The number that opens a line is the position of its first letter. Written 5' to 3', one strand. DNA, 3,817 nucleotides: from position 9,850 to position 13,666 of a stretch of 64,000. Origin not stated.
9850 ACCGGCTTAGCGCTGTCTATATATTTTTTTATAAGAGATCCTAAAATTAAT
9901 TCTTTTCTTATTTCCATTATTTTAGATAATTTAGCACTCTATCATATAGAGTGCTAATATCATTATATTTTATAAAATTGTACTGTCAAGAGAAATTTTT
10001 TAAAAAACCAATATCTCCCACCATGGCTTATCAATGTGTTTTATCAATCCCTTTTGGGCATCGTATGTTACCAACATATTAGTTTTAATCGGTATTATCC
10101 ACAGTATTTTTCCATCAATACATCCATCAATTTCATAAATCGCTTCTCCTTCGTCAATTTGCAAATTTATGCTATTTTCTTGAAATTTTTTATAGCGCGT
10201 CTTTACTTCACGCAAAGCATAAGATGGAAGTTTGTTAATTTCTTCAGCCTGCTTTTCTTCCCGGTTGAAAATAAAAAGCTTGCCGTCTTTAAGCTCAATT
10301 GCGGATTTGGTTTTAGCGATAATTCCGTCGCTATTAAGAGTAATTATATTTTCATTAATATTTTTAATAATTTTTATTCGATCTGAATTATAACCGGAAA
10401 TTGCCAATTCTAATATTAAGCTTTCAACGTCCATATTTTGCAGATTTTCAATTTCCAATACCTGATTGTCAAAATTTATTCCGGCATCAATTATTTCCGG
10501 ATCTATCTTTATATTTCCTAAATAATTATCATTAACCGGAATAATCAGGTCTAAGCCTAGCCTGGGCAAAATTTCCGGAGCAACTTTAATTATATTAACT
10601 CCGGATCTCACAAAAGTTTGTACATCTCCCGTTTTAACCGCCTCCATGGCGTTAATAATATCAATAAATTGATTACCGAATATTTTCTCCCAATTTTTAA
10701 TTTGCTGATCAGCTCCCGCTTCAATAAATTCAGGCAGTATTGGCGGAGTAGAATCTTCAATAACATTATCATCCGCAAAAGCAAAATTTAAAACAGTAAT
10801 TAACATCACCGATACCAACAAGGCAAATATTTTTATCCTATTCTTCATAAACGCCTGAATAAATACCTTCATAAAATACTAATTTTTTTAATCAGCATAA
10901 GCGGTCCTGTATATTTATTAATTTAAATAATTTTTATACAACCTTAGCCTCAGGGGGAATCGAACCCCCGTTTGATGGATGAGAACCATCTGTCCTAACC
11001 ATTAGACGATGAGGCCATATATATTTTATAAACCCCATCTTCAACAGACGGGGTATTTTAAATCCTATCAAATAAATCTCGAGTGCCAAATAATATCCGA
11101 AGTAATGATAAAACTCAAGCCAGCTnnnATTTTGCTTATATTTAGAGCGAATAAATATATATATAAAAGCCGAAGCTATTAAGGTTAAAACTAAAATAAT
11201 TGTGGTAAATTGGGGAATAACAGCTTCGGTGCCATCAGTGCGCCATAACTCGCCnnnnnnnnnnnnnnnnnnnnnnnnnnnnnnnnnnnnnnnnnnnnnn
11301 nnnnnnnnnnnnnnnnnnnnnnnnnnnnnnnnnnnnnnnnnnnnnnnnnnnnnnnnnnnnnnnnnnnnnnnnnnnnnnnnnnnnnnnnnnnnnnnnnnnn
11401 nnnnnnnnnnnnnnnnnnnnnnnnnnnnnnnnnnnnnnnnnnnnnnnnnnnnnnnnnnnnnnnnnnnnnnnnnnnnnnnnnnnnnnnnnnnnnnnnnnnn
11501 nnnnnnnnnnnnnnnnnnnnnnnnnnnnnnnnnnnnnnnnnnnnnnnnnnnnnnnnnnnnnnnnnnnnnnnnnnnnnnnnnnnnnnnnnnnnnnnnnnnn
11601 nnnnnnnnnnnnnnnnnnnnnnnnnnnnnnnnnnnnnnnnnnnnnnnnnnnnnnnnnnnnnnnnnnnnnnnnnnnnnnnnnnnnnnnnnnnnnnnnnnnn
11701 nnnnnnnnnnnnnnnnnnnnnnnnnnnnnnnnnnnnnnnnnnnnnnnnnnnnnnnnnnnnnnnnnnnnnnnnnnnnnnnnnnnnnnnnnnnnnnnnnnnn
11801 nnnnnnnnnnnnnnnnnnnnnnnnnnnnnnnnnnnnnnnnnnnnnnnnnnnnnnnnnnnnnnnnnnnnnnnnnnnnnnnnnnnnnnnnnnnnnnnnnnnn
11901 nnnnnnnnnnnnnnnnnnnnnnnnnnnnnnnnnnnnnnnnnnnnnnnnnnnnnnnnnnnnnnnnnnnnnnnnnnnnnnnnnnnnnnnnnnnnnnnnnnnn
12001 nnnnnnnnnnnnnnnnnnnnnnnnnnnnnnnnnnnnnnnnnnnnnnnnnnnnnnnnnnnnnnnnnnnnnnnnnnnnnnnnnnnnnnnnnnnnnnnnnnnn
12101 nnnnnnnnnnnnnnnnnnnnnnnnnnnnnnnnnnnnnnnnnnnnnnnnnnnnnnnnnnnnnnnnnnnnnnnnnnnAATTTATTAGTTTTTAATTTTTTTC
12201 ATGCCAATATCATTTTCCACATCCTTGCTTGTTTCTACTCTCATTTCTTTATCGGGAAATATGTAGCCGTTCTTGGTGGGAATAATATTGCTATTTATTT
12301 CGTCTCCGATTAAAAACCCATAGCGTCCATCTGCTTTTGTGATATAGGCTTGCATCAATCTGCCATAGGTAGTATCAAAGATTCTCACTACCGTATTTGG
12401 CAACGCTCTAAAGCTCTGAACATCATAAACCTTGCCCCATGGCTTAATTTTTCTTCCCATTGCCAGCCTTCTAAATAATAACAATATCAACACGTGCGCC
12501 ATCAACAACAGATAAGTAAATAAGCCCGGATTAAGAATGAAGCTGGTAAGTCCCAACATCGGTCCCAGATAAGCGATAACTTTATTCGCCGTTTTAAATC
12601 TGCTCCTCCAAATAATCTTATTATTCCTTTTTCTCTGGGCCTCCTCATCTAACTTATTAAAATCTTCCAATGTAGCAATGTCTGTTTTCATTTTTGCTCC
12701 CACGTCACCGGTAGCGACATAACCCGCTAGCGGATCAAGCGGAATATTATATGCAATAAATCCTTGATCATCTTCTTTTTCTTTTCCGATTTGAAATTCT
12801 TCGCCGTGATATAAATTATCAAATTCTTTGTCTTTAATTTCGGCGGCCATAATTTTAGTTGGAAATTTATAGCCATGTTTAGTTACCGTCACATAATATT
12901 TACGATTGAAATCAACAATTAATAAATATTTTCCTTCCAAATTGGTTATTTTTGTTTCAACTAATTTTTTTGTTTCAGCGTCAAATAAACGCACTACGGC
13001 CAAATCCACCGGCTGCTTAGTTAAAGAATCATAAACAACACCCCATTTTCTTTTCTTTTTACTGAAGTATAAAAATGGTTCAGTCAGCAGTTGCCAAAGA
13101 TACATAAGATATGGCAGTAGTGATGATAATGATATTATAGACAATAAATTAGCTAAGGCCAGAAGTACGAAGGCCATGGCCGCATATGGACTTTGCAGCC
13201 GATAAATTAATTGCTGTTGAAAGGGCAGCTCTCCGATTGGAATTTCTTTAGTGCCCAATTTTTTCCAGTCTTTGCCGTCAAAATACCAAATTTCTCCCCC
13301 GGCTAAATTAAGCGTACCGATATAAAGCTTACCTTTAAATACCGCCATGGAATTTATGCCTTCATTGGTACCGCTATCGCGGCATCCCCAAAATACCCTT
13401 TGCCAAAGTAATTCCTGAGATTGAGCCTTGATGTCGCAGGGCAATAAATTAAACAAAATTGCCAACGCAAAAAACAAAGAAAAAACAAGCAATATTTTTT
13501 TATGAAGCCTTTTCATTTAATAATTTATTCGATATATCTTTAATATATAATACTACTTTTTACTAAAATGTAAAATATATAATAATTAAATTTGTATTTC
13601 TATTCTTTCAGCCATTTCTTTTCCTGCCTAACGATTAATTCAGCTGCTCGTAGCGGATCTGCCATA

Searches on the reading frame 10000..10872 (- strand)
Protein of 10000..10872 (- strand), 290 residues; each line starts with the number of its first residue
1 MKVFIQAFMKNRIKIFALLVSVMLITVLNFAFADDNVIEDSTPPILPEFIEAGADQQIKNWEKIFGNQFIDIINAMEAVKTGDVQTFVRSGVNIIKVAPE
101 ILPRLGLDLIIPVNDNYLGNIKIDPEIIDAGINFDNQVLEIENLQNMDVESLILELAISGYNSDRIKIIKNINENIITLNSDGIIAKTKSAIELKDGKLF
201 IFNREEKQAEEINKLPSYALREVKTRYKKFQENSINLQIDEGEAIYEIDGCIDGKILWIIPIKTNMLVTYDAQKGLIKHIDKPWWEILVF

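Call 54: search_protein_families(library=pfam, proteins=[window:10000-10872:-], max_evalue=0.1)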
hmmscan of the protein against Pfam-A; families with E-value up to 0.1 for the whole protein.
window:10000-10872:- (290 aa): 1 family
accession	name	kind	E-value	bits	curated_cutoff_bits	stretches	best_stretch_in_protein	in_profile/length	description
PF14305.11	ATPgrasp_TupA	-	0.0067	16.4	25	1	131-214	71-147/241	TupA-like ATPgrasp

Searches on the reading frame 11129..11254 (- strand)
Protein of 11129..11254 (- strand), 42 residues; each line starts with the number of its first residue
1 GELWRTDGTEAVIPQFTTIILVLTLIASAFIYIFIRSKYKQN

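Call 59: search_protein_families(library=ncbifam, proteins=[window:11129-11254:-], max_evalue=10)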
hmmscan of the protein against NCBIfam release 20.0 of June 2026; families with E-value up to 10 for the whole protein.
seq(42 aa): 2 families
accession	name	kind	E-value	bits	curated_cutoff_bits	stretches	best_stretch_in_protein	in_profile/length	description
TIGR04534.2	ELWxxDGT_rpt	domain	0.0053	16.8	65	1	2-11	15-24/47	ELWxxDGT repeat protein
TIGR03024.1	arch_PEF_CTERM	domain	1.1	9.6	23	1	17-38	6-25/25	PEF-CTERM sorting domain-containing protein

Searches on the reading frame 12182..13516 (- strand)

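Call 54: search_protein_families(library=pfam, proteins=[window:12182-13516:-], max_evalue=0.1)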
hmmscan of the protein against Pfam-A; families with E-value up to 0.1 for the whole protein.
window:12182-13516:- (444 aa): 3 families
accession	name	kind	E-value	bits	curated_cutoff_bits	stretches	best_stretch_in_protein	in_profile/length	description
PF13620.12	CarboxypepD_reg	-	5.4e-07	30.3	32.3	1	159-217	4-60/82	Carboxypeptidase regulatory-like domain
PF13715.12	CarbopepD_reg_2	-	0.003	18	32.2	1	159-220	3-59/88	CarboxypepD_reg-like domain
PF17210.9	SdrD_B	-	0.012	16.3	29.7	0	167-230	21-85/112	SdrD B-like domain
